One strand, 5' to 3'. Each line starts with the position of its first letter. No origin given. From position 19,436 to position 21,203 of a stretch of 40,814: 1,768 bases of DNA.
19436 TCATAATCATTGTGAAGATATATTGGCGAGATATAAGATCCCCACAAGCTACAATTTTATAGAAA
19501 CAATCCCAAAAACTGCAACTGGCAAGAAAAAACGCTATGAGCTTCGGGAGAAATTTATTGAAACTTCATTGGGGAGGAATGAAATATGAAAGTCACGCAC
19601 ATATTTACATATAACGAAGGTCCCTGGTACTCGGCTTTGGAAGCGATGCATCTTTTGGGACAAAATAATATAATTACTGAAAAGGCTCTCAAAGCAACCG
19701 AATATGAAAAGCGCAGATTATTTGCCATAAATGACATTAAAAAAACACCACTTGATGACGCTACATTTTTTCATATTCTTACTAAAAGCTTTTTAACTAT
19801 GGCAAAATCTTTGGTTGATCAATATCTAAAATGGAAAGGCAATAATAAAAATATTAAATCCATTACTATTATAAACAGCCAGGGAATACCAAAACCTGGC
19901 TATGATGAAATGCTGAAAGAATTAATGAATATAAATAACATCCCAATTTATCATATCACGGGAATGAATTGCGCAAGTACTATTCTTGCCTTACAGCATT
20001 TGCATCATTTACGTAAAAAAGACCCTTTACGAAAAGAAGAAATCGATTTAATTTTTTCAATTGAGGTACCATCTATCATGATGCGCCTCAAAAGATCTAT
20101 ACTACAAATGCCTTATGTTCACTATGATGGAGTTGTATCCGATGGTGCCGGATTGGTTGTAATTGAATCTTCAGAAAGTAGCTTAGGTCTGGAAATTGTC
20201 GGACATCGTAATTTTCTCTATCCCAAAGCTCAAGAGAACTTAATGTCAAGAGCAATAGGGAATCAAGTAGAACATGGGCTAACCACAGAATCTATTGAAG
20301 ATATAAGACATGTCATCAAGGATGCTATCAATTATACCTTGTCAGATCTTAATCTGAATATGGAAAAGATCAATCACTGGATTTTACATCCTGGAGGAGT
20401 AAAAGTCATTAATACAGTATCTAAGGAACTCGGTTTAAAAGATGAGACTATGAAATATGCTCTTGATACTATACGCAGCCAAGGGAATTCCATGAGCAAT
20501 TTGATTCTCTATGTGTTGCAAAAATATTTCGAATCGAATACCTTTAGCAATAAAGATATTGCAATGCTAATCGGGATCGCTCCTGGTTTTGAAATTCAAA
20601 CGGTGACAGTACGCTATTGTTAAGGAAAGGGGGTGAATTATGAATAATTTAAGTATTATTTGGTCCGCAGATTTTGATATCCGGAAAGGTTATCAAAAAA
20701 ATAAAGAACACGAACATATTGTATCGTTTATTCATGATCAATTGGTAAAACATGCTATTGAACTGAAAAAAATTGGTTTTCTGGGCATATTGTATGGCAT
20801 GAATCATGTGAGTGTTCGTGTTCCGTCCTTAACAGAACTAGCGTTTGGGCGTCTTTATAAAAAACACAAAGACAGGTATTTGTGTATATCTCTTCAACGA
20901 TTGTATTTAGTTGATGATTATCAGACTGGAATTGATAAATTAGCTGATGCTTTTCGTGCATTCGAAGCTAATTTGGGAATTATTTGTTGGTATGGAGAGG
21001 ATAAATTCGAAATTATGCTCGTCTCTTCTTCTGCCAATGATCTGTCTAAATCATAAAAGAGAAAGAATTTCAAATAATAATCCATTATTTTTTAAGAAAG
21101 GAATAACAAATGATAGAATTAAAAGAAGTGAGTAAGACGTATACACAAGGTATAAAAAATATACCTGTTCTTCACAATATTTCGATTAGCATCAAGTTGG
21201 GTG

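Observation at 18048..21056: Aryl-CoA ligase, type III PKS-like enzyme and an unknown ORF embedded directly after a TE-less trans-AT assembly line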

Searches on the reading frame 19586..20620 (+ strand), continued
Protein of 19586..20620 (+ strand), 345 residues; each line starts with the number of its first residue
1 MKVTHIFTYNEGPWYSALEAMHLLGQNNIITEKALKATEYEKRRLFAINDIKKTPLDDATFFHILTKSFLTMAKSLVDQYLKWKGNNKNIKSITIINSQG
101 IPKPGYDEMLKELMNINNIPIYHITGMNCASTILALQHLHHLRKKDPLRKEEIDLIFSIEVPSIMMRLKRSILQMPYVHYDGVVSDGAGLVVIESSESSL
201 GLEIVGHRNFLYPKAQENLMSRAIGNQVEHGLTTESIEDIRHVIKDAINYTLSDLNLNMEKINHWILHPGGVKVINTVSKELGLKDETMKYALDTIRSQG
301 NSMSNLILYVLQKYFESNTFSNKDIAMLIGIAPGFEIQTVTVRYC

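Call 71: search_protein_families(library=pfam, alignment_id=A5, max_evalue=0.001)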
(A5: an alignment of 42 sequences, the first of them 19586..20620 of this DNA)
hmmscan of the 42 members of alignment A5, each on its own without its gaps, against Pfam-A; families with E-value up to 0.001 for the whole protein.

A. member 1, window:19586-20620:+ (345 aa): 2 families
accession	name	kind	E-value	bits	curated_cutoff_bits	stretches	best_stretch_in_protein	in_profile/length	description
PF02797.21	Chal_sti_synt_C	-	3.7e-13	50.2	27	1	225-343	19-148/151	Chalcone and stilbene synthases, C-terminal domain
PF08541.16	ACP_syn_III_C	-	8.9e-09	35.8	26.6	1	253-344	2-90/90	3-Oxoacyl-[acyl-carrier-protein (ACP)] synthase III C terminal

B. families by the number of members that match (of 42 scanned): 6 families
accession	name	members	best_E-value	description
PF02797.21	Chal_sti_synt_C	42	2.3e-31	Chalcone and stilbene synthases, C-terminal domain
PF08541.16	ACP_syn_III_C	41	5.8e-19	3-Oxoacyl-[acyl-carrier-protein (ACP)] synthase III C terminal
PF00195.25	Chal_sti_synt_N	38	2.1e-31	Chalcone and stilbene synthases, N-terminal domain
PF08392.18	FAE1_CUT1_RppA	38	1.5e-25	FAE1/Type III polyketide synthase-like protein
PF08545.16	ACP_syn_III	31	3.4e-10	3-Oxoacyl-[acyl-carrier-protein (ACP)] synthase III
PF03752.18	ALF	1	0.00013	Short repeats of unknown function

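Call 78: find_homologous_proteins(query=P0016, max_evalue=1e-10)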
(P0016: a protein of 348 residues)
Query P0016 (348 aa): 1 proteins with E <= 1e-10 among 8000 candidates.
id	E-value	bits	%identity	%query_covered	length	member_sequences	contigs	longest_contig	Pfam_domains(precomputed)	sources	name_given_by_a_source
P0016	6.8e-229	776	100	100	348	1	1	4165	PF02797.22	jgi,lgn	jgi:predicted naringenin-chalcone synthase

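Call 79: find_encoding_contigs(protein=P0016, flank=10000, max_places=4)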
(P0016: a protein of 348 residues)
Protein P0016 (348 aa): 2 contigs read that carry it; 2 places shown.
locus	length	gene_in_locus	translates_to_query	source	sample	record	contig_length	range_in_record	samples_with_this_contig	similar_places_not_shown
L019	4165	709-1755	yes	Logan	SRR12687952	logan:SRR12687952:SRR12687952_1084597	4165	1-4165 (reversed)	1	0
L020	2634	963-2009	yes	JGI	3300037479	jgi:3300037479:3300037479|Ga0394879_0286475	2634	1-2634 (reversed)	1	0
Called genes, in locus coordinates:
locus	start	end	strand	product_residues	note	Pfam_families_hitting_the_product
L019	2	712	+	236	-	?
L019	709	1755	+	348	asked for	PF02797:Chal_sti_synt_C (faint)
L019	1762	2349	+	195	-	-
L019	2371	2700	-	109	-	PF02036:SCP2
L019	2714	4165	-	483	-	?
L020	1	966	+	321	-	?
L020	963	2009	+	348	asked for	PF02797:Chal_sti_synt_C (faint)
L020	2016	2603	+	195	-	-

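Call 80: search_protein_families(library=pfam, proteins=[L020:1-963:+, L019:1762-2346:+, L019:2714-4165:-, L019:2371-2697:-], max_evalue=0.01)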
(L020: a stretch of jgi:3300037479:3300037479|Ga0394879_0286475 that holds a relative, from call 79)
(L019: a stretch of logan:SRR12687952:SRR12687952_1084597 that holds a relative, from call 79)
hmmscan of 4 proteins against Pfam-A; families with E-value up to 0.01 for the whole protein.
L020:1-963:+ (321 aa): 2 families
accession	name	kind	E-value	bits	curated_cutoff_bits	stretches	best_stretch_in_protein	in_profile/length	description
PF14765.12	PS-DH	-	1.2e-21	77.4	23.7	1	47-203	14-164/166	Polyketide synthase dehydratase N-terminal domain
PF00550.31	PP-binding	-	2.4e-12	47.3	20.8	1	237-301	1-65/67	Phosphopantetheine attachment site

L019:1762-2346:+ (195 aa): 0 families

L019:2714-4165:- (483 aa): 0 families

L019:2371-2697:- (108 aa): 2 families
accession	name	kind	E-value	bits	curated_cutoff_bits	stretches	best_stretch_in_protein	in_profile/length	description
PF02036.22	SCP2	-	1.1e-22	80.7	21.3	1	16-101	11-98/101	SCP-2 sterol transfer family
PF14864.11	Alkyl_sulf_C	-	0.00038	21.1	27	1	37-100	44-110/125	Alkyl sulfatase C-terminal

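Call 89: find_encoding_contigs(protein=P0014, flank=10000, max_places=4)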
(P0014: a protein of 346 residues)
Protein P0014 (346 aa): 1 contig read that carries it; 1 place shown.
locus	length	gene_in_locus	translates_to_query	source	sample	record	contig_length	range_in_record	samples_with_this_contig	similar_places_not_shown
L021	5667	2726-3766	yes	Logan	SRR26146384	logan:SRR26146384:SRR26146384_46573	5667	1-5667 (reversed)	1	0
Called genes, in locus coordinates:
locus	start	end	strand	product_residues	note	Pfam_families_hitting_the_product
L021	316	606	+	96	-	-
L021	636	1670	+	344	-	PF08545:ACP_syn_III, PF08541:ACP_syn_III_C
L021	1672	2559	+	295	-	-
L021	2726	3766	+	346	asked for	PF02797:Chal_sti_synt_C, PF08541:ACP_syn_III_C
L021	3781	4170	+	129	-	-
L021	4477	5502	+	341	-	PF08545:ACP_syn_III, PF08541:ACP_syn_III_C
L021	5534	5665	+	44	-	?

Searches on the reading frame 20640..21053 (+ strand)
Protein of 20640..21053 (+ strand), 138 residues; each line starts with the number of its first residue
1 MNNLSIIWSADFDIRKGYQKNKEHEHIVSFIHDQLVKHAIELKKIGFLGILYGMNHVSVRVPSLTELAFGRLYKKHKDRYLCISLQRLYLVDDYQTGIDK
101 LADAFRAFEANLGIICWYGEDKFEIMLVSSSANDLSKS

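Call 3: search_protein_families(library=pfam, proteins=[window:20640-21053:+], max_evalue=0.01)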
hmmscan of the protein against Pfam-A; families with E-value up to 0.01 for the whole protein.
window:20640-21053:+ (138 aa): 0 families

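Call 6: search_protein_families(library=ncbifam, proteins=[window:20640-21053:+], max_evalue=0.01)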
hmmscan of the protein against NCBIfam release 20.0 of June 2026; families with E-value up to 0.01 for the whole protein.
window:20640-21053:+ (138 aa): 0 families

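Call 30: find_homologous_proteins(query=A3, max_evalue=0.001)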
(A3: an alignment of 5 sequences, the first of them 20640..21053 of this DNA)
Query A3 (5 sequences) (138 aa, profile of the alignment): 6 proteins with E <= 0.001 among 1109 candidates.
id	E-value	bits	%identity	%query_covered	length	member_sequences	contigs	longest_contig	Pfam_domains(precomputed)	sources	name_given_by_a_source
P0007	4.1e-60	219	100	100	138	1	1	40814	-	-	-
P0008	6.5e-56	206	36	94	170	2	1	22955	-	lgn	-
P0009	7.6e-56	206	37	96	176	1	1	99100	-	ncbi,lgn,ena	-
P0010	1.2e-51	192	31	91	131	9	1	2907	-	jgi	jgi:hypothetical protein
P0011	7.7e-47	176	40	97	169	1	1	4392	-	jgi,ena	-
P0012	1.6e-32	130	69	62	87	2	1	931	-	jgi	jgi:hypothetical protein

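Call 34: find_encoding_contigs(protein=P0011, flank=10000, max_places=4)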
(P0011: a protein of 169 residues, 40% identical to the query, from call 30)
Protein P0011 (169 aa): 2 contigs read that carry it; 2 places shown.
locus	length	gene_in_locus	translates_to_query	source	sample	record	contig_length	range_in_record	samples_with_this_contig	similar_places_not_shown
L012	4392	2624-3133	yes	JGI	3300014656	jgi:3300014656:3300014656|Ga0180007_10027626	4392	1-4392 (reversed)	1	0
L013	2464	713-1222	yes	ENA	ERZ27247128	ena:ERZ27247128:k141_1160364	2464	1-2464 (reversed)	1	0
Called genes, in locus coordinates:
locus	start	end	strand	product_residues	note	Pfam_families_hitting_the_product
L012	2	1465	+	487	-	?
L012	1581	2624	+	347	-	PF02797:Chal_sti_synt_C, PF08541:ACP_syn_III_C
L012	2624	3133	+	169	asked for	-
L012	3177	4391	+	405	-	?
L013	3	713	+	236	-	?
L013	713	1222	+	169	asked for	-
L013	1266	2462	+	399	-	?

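Call 35: find_encoding_contigs(protein=P0012, flank=10000, max_places=4)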
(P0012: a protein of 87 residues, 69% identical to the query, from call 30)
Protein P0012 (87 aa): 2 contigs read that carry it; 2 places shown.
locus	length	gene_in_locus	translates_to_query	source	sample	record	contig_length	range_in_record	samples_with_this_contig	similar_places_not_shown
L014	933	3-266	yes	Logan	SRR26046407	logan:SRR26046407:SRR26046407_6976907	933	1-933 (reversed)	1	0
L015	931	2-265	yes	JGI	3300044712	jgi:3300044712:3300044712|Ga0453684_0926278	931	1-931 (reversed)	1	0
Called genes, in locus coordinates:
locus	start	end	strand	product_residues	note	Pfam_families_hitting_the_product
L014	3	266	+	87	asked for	?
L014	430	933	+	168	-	?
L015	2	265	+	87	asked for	?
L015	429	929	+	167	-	?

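Call 36: search_protein_families(library=pfam, proteins=[L012:2-1465:+, L012:3177-4391:+, L014:430-933:+, L013:1266-2462:+], max_evalue=0.01)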
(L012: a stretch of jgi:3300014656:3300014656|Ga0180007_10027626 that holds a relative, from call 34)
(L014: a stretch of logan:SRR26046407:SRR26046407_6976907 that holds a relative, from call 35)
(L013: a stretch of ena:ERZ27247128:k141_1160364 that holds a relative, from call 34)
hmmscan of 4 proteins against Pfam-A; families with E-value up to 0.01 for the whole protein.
L012:2-1465:+ (487 aa): 2 families
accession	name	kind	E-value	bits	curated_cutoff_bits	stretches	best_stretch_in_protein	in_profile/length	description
PF00501.34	AMP-binding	-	8.9e-71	239.1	29.9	1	4-339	42-384/384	AMP-binding enzyme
PF13193.12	AMP-binding_C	-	1.9e-12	48.4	24.5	1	398-473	1-76/76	AMP-binding enzyme C-terminal domain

L012:3177-4391:+ (405 aa): 1 family
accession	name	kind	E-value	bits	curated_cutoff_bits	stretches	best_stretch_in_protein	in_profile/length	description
PF00698.26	Acyl_transf_1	-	2.5e-37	129.5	32.7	2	5-281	1-272/319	Acyl transferase domain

L014:430-933:+ (168 aa): 2 families
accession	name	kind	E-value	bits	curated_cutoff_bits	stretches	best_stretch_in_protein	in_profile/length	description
PF00793.26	DAHP_synth_1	-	1.4e-19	70.5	25.5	1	87-167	8-95/270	DAHP synthetase I family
PF18152.6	DAHP_snth_FXD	-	4.6e-10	39.6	27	1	1-63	5-66/67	DAHP synthase ferredoxin-like domain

L013:1266-2462:+ (399 aa): 1 family
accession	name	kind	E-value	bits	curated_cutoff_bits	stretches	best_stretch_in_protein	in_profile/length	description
PF00698.26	Acyl_transf_1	-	2.5e-37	129.5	32.7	2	5-281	1-272/319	Acyl transferase domain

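Call 42: predict_structure(alignment_id=A4)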
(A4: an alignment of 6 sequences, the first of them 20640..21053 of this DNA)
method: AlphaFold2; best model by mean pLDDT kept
length: 138 residues; sequences in the alignment: 6
mean_pLDDT: 82.7   pTM: 0.79
mean pLDDT of the five models: 82.7, 80.0, 78.9, 77.4, 77.2
residues with pLDDT >= 90: 59; 70-90: 52; 50-70: 20; < 50: 7
segments of 3 or more residues with pLDDT < 50: 133-138
pLDDT, mean of each block of 10 residues (from residue 1): 80 76 86 92 90 83 86 64 78 93 91 92 92 47
secondary structure, 60 per line:
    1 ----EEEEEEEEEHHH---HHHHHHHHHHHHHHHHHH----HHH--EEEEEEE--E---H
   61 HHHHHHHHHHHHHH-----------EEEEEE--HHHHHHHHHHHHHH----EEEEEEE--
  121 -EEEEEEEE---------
elements in order: E5-13 H20-37 E47-53 H60-74 E86-91 H94-107 E112-118 E122-129

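Call 45: search_solved_structures(query=A4, max_evalue=10, show_alignments=0)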
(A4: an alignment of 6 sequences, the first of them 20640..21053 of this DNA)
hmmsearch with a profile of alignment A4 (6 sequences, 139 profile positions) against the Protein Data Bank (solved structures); distinct sequences matched with E-value up to 10: 0.

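Call 46: fold_search(model_id=the predicted structure, library=pdb)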
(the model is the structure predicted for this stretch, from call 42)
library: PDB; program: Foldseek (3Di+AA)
matches with E <= 10: 930; with E <= 0.001: 1
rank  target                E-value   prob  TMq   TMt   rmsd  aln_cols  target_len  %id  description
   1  3tm5_A                3.8e-04  1.00  0.51  0.22   8.2       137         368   11  Crystal structure of Trm14 from Pyrococcus furiosus in complex with sinefungin (released 2012-03-14)
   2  3il3                  1.2e-03  1.00  0.55  0.28   7.1       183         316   13  Structure of Haemophilus influenzae FabH (released 2009-08-25)
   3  7d41_B                1.5e-03  1.00  0.52  0.23   4.1       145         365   12  Crystal structure of type III polyketide synthase from Mycobacterium marinum - P 21 21 21 Space group (released 2022-03-23)
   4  6smo_G                1.5e-03  1.00  0.48  0.23   4.8       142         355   10  AntDE:AntF (apo): type II PKS acyl-carrier protein in complex with its ketosynthase bound to the hexaketide (released 2020-05-27)
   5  3tlj_A                1.7e-03  1.00  0.50  0.22   6.8       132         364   10  Crystal structure of Trm14 from Pyrococcus furiosus in complex with S-adenosyl-L-homocysteine (released 2012-03-14)
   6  9ka6_A                2.0e-03  1.00  0.49  0.25   7.7       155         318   12  Crystal structure of beta-ketoacyl-ACP synthase FabH C112Q in complex with acyl-ACP from E. coli (released 2025-09-10)
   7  1ebl_A                2.1e-03  0.99  0.48  0.25   8.0       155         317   12  THE 1.8 A CRYSTAL STRUCTURE AND ACTIVE SITE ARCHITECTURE OF BETA-KETOACYL-[ACYL CARRIER PROTEIN] SYNTHASE III (FABH) F (released 2000-02-11)
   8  1ted_B                2.2e-03  1.00  0.52  0.23   4.6       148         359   13  Crystal structure of a type III polyketide synthase PKS18 from Mycobacterium tuberculosis (released 2004-08-03)
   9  5bnr                  2.2e-03  1.00  0.54  0.27   9.6       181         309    9  E. coli Fabh with small molecule inhibitor 2 (released 2016-05-18)
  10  6x7r                  2.6e-03  0.99  0.49  0.25   7.9       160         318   10  E. coli beta-ketoacyl-[acyl carrier protein] synthase III (FabH) in complex with oxa(dethia)-coenzyme A (released 2021-06-02)
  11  5wx4_A                2.6e-03  0.97  0.41  0.19   5.8       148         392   15  Alkylquinolone synthase from Evodia rutaecarpa (released 2017-04-26)
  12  5wx4_B                2.7e-03  0.94  0.37  0.18   5.9       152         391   15  Alkylquinolone synthase from Evodia rutaecarpa (released 2017-04-26)
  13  7cb3_A                3.1e-03  1.00  0.53  0.24   4.1       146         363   12  Crystal structure of type III polyketide synthase from Mycobacterium marinum (released 2022-06-15)
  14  5wx5_A                3.3e-03  0.96  0.38  0.18   6.8       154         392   16  Alkylquinolone synthase Y215V mutant from Evodia rutaecarpa (released 2017-04-26)
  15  6smp_I                3.7e-03  0.97  0.43  0.21   5.5       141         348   12  AntDE:AntF (holo): type II PKS acyl-carrier protein in complex with its ketosynthase bound to the hexaketide (released 2020-05-27)
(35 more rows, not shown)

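Call 49: search_protein_families(library=pfam, alignment_id=A4, max_evalue=10)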
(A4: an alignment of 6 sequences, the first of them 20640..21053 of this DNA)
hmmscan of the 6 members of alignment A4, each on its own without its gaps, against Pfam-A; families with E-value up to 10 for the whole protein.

A. member 1, window:20640-21053:+ (138 aa): 2 families
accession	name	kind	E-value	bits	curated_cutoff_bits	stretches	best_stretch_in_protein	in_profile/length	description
PF24718.1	HTH_73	-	0.17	12.3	27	1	14-47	9-41/71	HTH-like domain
PF23911.1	DUF7253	-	0.24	12.1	25.1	1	24-77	53-106/110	Domain of unknown function (DUF7253)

B. families by the number of members that match (of 6 scanned): 4 families
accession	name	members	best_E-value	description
PF13295.11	DUF4077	1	0.013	Domain of unknown function (DUF4077)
PF09757.15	Arb2-like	1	0.099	Arb2-like domain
PF24718.1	HTH_73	1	0.17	HTH-like domain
PF23911.1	DUF7253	1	0.24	Domain of unknown function (DUF7253)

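Call 67: search_protein_families(library=ncbifam, proteins=[L012:2-1465:+], max_evalue=0.00001)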
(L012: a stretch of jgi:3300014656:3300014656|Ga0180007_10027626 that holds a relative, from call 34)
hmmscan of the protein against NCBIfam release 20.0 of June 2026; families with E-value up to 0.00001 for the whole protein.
L012:2-1465:+ (487 aa): 104 families (the best 25 are shown)
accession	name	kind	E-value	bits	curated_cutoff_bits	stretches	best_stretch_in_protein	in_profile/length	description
TIGR01733.1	AA-adenyl-dom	subfamily_domain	1.4e-95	320.5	317.4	1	5-411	22-406/409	amino acid adenylation domain-containing protein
TIGR03098.1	ligase_PEP_1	hypoth_equivalog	2.1e-93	313.6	592.35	1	3-479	45-514/517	acyl-CoA ligase (AMP-forming), exosortase A system-associated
NF003417.0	PRK04813.1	subfamily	1e-76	258.6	476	1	19-483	64-503/505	D-alanine--poly(phosphoribitol) ligase subunit DltA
TIGR01734.1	D-ala-DACP-lig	equivalog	2e-73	247.7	559.85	1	19-483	61-502/504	D-alanine--poly(phosphoribitol) ligase subunit DltA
NF004837.0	PRK06187.1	subfamily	2.6e-73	247.1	476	1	3-480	53-519/531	long-chain-fatty-acid--CoA ligase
NF004282.0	PRK05691.1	subfamily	2.5e-70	236.2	4090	2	122-480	1272-1623/4334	non-ribosomal peptide synthase/polyketide synthase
NF047350.1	aureusi_NRPS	equivalog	1.7e-67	227.5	2500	1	5-481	1481-1910/2373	aureusimine non-ribosomal peptide synthetase AusA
NF041803.1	NRPS_SolG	exception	1.1e-65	221.9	2200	1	8-479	611-1070/1163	solanimycin non-ribosomal peptide synthetase SolG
NF038078.1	NRPS_MxcG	equivalog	3.5e-63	213.4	2300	1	8-481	506-958/1442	myxochelin non-ribosomal peptide synthetase MxcG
NF006182.0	PRK08316.1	subfamily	4.3e-58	197.1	663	1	4-479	57-513/523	fatty acyl-CoA synthetase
NF006181.0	PRK08314.1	subfamily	4.4e-57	193.6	705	1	4-476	71-547/563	long-chain-fatty-acid--CoA ligase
NF005947.1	PRK08008.1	equivalog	5.9e-53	180.2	651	1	3-479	57-517/518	crotonobetaine/carnitine-CoA ligase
NF009233.0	PRK12583.1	subfamily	1e-51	176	832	1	3-481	65-548/558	fatty acid CoA ligase family protein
NF007605.2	PRK10252.1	equivalog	6e-51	173.1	2400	1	82-479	555-957/1292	enterobactin non-ribosomal peptide synthetase EntF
NF003313.0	PRK04319.1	equivalog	3.8e-50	170.7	729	1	3-478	94-556/574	acetate--CoA ligase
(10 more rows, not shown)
